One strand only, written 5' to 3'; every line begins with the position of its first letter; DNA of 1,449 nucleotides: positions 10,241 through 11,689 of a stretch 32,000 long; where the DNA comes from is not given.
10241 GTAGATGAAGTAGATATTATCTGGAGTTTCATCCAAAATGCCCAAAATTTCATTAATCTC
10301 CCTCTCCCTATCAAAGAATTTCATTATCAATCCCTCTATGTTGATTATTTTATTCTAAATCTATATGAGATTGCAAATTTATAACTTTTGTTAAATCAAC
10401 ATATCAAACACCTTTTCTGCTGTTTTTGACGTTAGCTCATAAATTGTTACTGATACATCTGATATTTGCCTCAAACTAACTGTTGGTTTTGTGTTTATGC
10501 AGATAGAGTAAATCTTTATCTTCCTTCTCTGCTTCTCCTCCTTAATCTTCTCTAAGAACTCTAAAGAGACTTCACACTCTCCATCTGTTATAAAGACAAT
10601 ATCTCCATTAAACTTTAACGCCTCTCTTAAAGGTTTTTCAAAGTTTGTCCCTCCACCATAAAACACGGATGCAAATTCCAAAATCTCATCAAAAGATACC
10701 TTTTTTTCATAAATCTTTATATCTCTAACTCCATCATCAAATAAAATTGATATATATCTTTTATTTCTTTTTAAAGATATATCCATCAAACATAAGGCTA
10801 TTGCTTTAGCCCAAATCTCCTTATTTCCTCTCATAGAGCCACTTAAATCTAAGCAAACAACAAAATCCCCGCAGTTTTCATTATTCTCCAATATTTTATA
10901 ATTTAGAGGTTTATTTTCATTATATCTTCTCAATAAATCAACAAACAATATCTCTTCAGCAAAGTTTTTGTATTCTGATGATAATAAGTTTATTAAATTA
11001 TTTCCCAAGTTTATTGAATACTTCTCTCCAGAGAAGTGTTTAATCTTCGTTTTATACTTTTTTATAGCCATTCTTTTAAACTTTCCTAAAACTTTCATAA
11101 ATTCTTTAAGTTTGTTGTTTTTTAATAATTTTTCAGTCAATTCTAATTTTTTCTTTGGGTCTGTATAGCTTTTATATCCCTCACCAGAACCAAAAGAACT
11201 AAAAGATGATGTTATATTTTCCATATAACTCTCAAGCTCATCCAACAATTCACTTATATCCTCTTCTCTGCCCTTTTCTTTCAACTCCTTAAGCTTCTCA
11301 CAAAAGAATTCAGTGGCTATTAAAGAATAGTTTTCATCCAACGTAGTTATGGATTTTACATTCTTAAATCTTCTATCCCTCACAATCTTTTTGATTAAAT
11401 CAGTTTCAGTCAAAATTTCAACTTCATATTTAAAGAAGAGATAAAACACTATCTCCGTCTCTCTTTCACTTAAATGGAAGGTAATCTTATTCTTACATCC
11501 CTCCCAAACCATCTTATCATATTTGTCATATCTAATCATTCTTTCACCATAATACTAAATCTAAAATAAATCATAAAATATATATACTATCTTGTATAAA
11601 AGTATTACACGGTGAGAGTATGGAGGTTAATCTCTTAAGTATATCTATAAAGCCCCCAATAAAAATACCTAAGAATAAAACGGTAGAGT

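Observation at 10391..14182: Uncharacterised RHH(NikR-fold) / RavA-type AAA+ / HEAT / vWA-MIDAS module back-to-back with the MCR-II operon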

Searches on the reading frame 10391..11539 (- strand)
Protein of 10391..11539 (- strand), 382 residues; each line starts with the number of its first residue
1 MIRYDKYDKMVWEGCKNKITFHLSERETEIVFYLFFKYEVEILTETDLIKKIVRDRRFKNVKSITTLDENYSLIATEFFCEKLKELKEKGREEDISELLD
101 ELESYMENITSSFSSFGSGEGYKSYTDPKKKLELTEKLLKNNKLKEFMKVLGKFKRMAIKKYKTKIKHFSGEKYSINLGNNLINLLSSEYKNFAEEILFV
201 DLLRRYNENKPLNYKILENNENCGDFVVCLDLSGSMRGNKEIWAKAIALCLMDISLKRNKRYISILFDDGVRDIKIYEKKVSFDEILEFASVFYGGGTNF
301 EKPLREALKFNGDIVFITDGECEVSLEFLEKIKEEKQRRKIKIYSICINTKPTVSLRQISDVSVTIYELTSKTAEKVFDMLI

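Call 3: search_protein_families(library=pfam, proteins=[window:10391-11539:-], max_evalue=0.1)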
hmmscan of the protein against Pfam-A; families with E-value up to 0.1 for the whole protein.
window:10391-11539:- (382 aa): 5 families
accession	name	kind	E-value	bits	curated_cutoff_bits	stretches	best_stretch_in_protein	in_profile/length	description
PF13519.12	VWA_2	-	9.8e-06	26.6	27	1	227-321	2-107/107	von Willebrand factor type A domain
PF21569.3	SET1_RBD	-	0.00041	21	27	1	109-181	21-93/110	Histone-lysine N-methyltransferase, RNA-binding domain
PF25045.1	vWA_Ro60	-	0.00092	19.6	27.7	1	226-321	2-102/165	Ro60 vWA domain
PF05762.20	VWA_CoxE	-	0.019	14.8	26.4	1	223-309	56-141/222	VWA domain containing CoxE-like protein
PF04055.27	Radical_SAM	-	0.023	15.3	29.5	0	302-358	32-96/166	Radical SAM superfamily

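Call 4: search_protein_families(library=ncbifam, proteins=[window:10391-11539:-], max_evalue=0.1)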
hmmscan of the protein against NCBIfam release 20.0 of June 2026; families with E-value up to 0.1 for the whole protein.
window:10391-11539:- (382 aa): 3 families
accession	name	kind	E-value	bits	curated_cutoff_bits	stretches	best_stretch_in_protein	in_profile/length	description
NF008230.0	PRK10997.1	equivalog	7.3e-16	58.4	500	1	218-350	318-457/487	ATPase RavA stimulator ViaA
TIGR03788.1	marine_srt_targ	equivalog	0.00021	19.9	551.65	1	225-352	273-409/629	marine proteobacterial sortase target protein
NF033384.1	enterocin_MR10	subfamily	0.099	12.6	33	0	149-177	6-34/43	enterocin L50 family leaderless bacteriocin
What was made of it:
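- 10391..11539 (-): MJ0077: vWA adaptor. N-terminal helical domain (~1-165) plus a C-terminal vWA domain with a complete MIDAS; no effector domain. VWA_2 and a ViaA-region hit (calls 3, 4).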

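Call 5: search_protein_families(library=padloc, proteins=[window:10391-11539:-], max_evalue=0.1)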
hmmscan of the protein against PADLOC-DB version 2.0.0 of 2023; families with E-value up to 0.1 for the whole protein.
window:10391-11539:- (382 aa): 0 families

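Call 28: find_homologous_proteins(query=window:10391-11539:-, max_evalue=0.00001)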
Query window:10391-11539:- (382 aa): 248 proteins with E <= 0.00001 among 8000 candidates; the best 120 are listed.
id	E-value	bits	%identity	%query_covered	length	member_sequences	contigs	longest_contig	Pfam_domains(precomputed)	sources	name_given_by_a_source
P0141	1.1e-232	790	95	100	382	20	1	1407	PF13519.13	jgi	jgi:uncharacterized protein with von Willebrand factor type A (vWA) domain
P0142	2.0e-219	746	88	100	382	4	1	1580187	-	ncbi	ncbi:vWA domain-containing protein [Methanocaldococcus sp. 16A]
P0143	7.0e-184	629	72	100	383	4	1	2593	PF13519.13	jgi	-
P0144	9.7e-148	510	60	100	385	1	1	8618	PF13519.13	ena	-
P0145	4.1e-144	498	59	100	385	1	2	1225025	-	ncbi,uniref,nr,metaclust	ncbi:vWA domain-containing protein [Methanotorris formicicus]|uniref:von Willebrand factor type A n=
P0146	4.7e-132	459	56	100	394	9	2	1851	PF13519.13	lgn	-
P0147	2.7e-130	453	55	100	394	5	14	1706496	-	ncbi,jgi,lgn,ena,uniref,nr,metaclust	ncbi:vWA domain-containing protein [Methanothermococcus thermolithotrophicus]|uniref:hypothetical pr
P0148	2.4e-126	440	54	100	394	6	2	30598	PF13519.13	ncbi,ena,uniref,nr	ncbi:hypothetical protein [Methanothermococcus sp.]|uniref:vWA domain-containing protein n=1 Tax=Met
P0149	5.9e-119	416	52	100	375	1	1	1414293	PF13519.13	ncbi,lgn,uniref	ncbi:hypothetical protein ACPB8Q_06440 [Methanocaldococcus indicus]|uniref:hypothetical protein n=1 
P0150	1.4e-114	401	52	100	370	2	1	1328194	PF13768.13,PF00092.35,PF13519.13,PF25045.2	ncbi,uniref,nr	ncbi:von Willebrand factor type A [Methanocaldococcus infernus ME]|uniref:von Willebrand factor type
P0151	7.6e-111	389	51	100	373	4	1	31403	PF13519.13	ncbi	-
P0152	1.8e-69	253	38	100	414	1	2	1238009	PF13519.13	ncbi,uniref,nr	ncbi:hypothetical protein J422_00996 [Methanocaldococcus villosus KIN24-T80]|uniref:VWFA domain-cont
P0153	5.2e-60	222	37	92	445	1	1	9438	PF13519.13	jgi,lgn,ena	-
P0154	1.5e-51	194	37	72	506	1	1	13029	PF13519.13,PF05762.21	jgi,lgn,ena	-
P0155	1.5e-47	181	38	72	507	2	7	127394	PF13519.13,PF25045.2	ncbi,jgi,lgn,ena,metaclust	jgi:uncharacterized protein with von Willebrand factor type A (vWA) domain|metaclust:\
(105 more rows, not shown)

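Call 42: search_protein_families(library=phrogs, proteins=[window:10391-11539:-], max_evalue=0.01)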
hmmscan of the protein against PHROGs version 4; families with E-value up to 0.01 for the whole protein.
window:10391-11539:- (382 aa): 4 families
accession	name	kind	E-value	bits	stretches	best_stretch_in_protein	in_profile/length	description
phrog_24053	-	unknown function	5.7e-38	132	1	124-374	245-504/515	-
phrog_22583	-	unknown function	1.9e-07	30.6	1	162-361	662-872/892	-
phrog_1314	-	DNA, RNA and nucleotide metabolism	2.3e-06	28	1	204-334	246-362/394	HNH endonuclease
phrog_850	-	DNA, RNA and nucleotide metabolism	0.0025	17.7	1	221-342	278-417/476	RNA-binding protein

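Call 44: predict_structure(alignment_id=A3)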
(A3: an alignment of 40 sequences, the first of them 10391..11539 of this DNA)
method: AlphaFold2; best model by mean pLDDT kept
length: 382 residues; sequences in the alignment: 40
mean_pLDDT: 84.1   pTM: 0.66
mean pLDDT of the five models: 84.1, 82.1, 81.8, 81.2, 79.5
residues with pLDDT >= 90: 143; 70-90: 198; 50-70: 30; < 50: 11
segments of 3 or more residues with pLDDT < 50: 117-125
pLDDT, mean of each block of 10 residues (from residue 1): 87 88 90 91 83 88 85 91 88 84 84 50 45 69 82 83 62 78 81 87 86 71 81 91 94 87 94 89 80 85 95 93 92 92 95 92 93 90 86
secondary structure, 60 per line:
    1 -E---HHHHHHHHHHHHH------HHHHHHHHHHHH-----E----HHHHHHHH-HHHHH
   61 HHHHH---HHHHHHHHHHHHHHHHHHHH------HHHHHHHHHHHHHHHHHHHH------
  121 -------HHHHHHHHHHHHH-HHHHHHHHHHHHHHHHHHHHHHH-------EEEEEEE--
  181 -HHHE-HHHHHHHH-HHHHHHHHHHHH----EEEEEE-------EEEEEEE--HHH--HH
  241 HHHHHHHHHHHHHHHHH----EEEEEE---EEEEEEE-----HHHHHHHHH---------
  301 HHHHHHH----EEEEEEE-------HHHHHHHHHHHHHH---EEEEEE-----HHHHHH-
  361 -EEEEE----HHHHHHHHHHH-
elements in order: H6-18 H25-36 H47-54 H56-65 H69-88 H95-114 H128-140 H142-164 E172-178 H187-194 H196-207 E212-217 E225-231 H239-257 E262-267 E271-277 H283-291 H301-307 E312-318 H326-339 E343-348 H354-359 E362-366 H371-381
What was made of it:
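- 10391..11539 (-): AF2 pLDDT 84 (call 44).
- On MoxR-vWA ternary conflict systems: The protein ends with the vWA domain (call 44).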

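Call 52: fold_search(model_id=the predicted structure, library=pdb)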
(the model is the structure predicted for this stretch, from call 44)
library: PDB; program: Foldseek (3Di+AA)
matches with E <= 10: 1106; with E <= 0.001: 101
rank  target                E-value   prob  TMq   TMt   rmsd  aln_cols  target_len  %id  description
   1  9doc                  1.8e-06  1.00  0.36  0.50   6.0       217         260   16  The von Willebrand factor A domain of human capillary morphogenesis gene II, flexibly fused to the 1TEL crystallization  (released 2024-11-06)
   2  8ft8                  3.4e-06  1.00  0.35  0.49   6.2       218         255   16  The von Willebrand factor A domain of human capillary morphogenesis gene II, flexibly fused to the 1TEL crystallization  (released 2023-03-01)
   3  8ft6                  7.0e-06  1.00  0.35  0.50   5.0       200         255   16  The von Willebrand factor A domain of human capillary morphogenesis gene II, flexibly fused to the 1TEL crystallization  (released 2023-03-22)
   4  8fd7_D                7.0e-06  1.00  0.33  0.14   3.9       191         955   16  Structure of the human L-type voltage-gated calcium channel Cav1.2 complexed with gabapentin (released 2023-03-22)
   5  8hmb_E                7.3e-06  1.00  0.34  0.16  19.4       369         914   13  Cryo-EM structure of human high-voltage activated L-type calcium channel CaV1.2 in complex with benidipine (BEN) (released 2024-04-24)
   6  1shu                  8.6e-06  1.00  0.33  0.62   4.4       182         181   18  Crystal Structure of the von Willebrand factor A domain of human capillary morphogenesis protein 2: an anthrax toxin rec (released 2004-04-13)
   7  9ykb_A                8.6e-06  1.00  0.35  0.50  11.4       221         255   16  The von Willebrand factor A domain of human capillary morphogenesis gene II, fused to the 1TEL crystallization chapero (released 2025-10-22)
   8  9ykb_B                8.6e-06  1.00  0.34  0.50  11.8       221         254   16  The von Willebrand factor A domain of human capillary morphogenesis gene II, fused to the 1TEL crystallization chapero (released 2025-10-22)
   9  7n1o                  8.6e-06  1.00  0.34  0.48   6.8       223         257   14  The von Willebrand factor A domain of human capillary morphogenesis gene II, flexibly fused to the 1TEL crystallization  (released 2021-06-09)
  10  8fzu_A                9.5e-06  1.00  0.34  0.50  10.2       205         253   16  The von Willebrand factor A domain of human capillary morphogenesis gene II, flexibly fused to the 1TEL crystallizatio (released 2023-07-19)
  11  7mix_D                1.1e-05  1.00  0.34  0.15   3.8       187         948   16  Human N-type voltage-gated calcium channel Cav2.2 in the presence of ziconotide at 3.0 Angstrom resolution (released 2021-07-07)
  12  6fpz_A                1.4e-05  1.00  0.28  0.19   7.9       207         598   15  Inter-alpha-inhibitor heavy chain 1, D298A (released 2019-02-27)
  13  8fz4_A                1.6e-05  1.00  0.34  0.68   3.5       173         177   18  The von Willebrand factor A domain of Anthrax toxin receptor 2 (released 2023-03-01)
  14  8zmn                  2.2e-05  1.00  0.31  0.57   4.8       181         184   16  Crystal structure of ANTXR1 (released 2024-06-26)
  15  6fpy_B                2.2e-05  1.00  0.30  0.20   7.4       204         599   16  Inter-alpha-inhibitor heavy chain 1, wild type (released 2019-02-27)
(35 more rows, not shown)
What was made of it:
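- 10391..11539 (-): Foldseek hits are vWA domains, including NorD (call 52).
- Closest known: NorQ-NorD, CbbQ-CbbO and CoxD-CoxE metalloenzyme maturation or activation pairs. Same: NorD appears among the structural matches (call 52).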

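Call 72: find_encoding_contigs(protein=P0150, flank=10000, max_places=1)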
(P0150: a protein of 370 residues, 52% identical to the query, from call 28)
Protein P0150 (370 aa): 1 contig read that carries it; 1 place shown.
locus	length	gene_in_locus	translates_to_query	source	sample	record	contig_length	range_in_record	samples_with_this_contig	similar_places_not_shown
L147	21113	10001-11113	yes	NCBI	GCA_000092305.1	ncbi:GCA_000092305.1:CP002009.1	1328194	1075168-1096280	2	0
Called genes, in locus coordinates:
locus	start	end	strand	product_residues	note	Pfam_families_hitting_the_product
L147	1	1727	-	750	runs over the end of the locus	PF04851:ResIII, PF00270:DEAD, PF00271:Helicase_C, PF22590:Cas3-like_C_2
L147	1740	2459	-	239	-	PF09704:Cas_Cas5d (weak)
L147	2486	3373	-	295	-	PF05107:Cas_Cas7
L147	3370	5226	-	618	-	PF09484:Cas_TM1802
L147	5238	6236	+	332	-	PF01867:Cas_Cas1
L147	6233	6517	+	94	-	PF09827:CRISPR_Cas2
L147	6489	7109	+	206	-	PF01930:Cas_Cas4, PF12705:PDDEXK_1 (weak)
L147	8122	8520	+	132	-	PF28505:DUF1699_N (weak)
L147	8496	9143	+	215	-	PF02254:TrkA_N, PF02080:TrkA_C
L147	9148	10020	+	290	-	PF00288:GHMP_kinases_N, PF08544:GHMP_kinases_C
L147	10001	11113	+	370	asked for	PF00092:VWA (faint), PF13519:VWA_2, PF13768:VWA_3 (faint), PF25045:vWA_Ro60 (weak)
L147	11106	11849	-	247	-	PF10584:Proteasome_A_N, PF00227:Proteasome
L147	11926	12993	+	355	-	PF02350:Epimerase_2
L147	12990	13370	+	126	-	PF02002:TFIIE_alpha (weak), PF01978:TrmB, PF13412:HTH_24 (weak), PF08279:HTH_11 (faint), PF12802:MarR_2 (weak), PF25212:HVO_A0114 (weak), PF01022:HTH_5 (weak)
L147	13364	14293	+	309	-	PF13691:Lactamase_B_4 (weak), PF23023:Anti-Pycsar_Apyc1, PF00753:Lactamase_B, PF12706:Lactamase_B_2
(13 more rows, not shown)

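Call 73: find_encoding_contigs(protein=P0149, flank=10000, max_places=1)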
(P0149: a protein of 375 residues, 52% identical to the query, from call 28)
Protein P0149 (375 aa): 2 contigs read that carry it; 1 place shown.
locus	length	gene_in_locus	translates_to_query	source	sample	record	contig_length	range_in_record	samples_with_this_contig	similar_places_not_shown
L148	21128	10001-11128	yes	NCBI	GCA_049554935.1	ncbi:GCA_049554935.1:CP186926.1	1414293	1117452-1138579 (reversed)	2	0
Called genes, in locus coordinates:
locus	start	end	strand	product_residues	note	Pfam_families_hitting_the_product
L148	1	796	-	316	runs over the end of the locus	-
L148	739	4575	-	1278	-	-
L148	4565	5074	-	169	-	-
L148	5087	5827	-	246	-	-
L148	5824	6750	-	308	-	-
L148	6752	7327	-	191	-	PF00583:Acetyltransf_1 (weak)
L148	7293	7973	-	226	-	PF01869:BcrAD_BadFG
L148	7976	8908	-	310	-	PF06050:HGD-D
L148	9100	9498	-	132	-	-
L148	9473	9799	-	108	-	-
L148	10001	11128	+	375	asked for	PF13519:VWA_2 (faint)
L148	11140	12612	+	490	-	PF00682:HMGL-like, PF22617:HCS_D2, PF08502:LeuA_dimer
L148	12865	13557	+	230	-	PF10702:DUF2507 (faint), PF02830:V4R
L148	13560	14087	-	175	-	PF23100:DUF2096_N, PF09869:KH_DUF2096_C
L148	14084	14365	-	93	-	PF05370:DUF749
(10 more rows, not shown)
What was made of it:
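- The vWA gene is unlinked in M. infernus and M. indicus (calls 72, 73).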

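Call 96: fold_search(model_id=the predicted structure, library=viral)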
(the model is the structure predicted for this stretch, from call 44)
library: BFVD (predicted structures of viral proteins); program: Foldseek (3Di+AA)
matches with E <= 10: 409; with E <= 0.001: 76
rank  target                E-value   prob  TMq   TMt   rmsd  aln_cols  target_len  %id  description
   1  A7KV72                7.1e-23  1.00  0.49  0.36  17.1       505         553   17  (no name in the UniProt tables at hand)
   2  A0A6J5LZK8            5.9e-22  1.00  0.52  0.40  10.3       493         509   16  VWFA domain-containing protein [uncultured Caudovirales phage]
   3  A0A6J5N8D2            1.3e-20  1.00  0.68  0.51   8.3       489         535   16  VWFA domain-containing protein [uncultured Caudovirales phage]
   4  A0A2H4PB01            1.3e-15  1.00  0.43  0.38  13.4       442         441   16  (no name in the UniProt tables at hand)
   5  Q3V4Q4                4.2e-13  1.00  0.34  0.16  16.4       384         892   20  Putative VWFA domain-containing protein ORF892 [Acidianus two-tailed virus]
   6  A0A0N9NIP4            4.5e-12  1.00  0.37  0.20  13.2       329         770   21  (no name in the UniProt tables at hand)
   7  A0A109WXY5            1.5e-11  1.00  0.36  0.37  21.8       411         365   16  (no name in the UniProt tables at hand)
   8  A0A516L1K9            6.2e-08  1.00  0.37  0.28  14.8       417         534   12  (no name in the UniProt tables at hand)
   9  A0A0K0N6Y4            1.3e-07  1.00  0.35  0.24  24.2       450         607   13  CobT-like cobalamin biosynthesis protein [Gordonia phage GMA7]
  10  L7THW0                5.4e-07  1.00  0.38  0.21  16.5       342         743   12  von Willebrand factor type A [Haloarcula vallismortis tailed virus 1]
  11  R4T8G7                8.2e-07  1.00  0.34  0.31  20.4       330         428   12  VWFA domain-containing protein [Haloarcula hispanica tailed virus 2]
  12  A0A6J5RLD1            1.1e-06  1.00  0.33  0.19  24.5       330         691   14  VWFA domain containing protein [uncultured Caudovirales phage]
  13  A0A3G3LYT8            1.1e-06  1.00  0.31  0.21  24.3       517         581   12  Uncharacterized protein [Brevibacterium phage Cantare]
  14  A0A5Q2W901            1.5e-06  1.00  0.29  0.26  21.0       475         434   11  (no name in the UniProt tables at hand)
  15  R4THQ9                1.7e-06  1.00  0.35  0.19  16.0       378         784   12  VWFA domain-containing protein [Haloarcula californiae tailed virus 2]
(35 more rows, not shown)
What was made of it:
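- Closest known: Acidianus two-tailed virus p618/p892 and phage MoxR-VWFA pairs. Same: The vWA model matches phage VWFA proteins over their full length, and also ATV ORF892 (call 96).
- Phage CobT-like proteins appear among the structural matches (call 96). The vWA model matches phage VWFA proteins end to end, and also ATV ORF892 (call 96).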
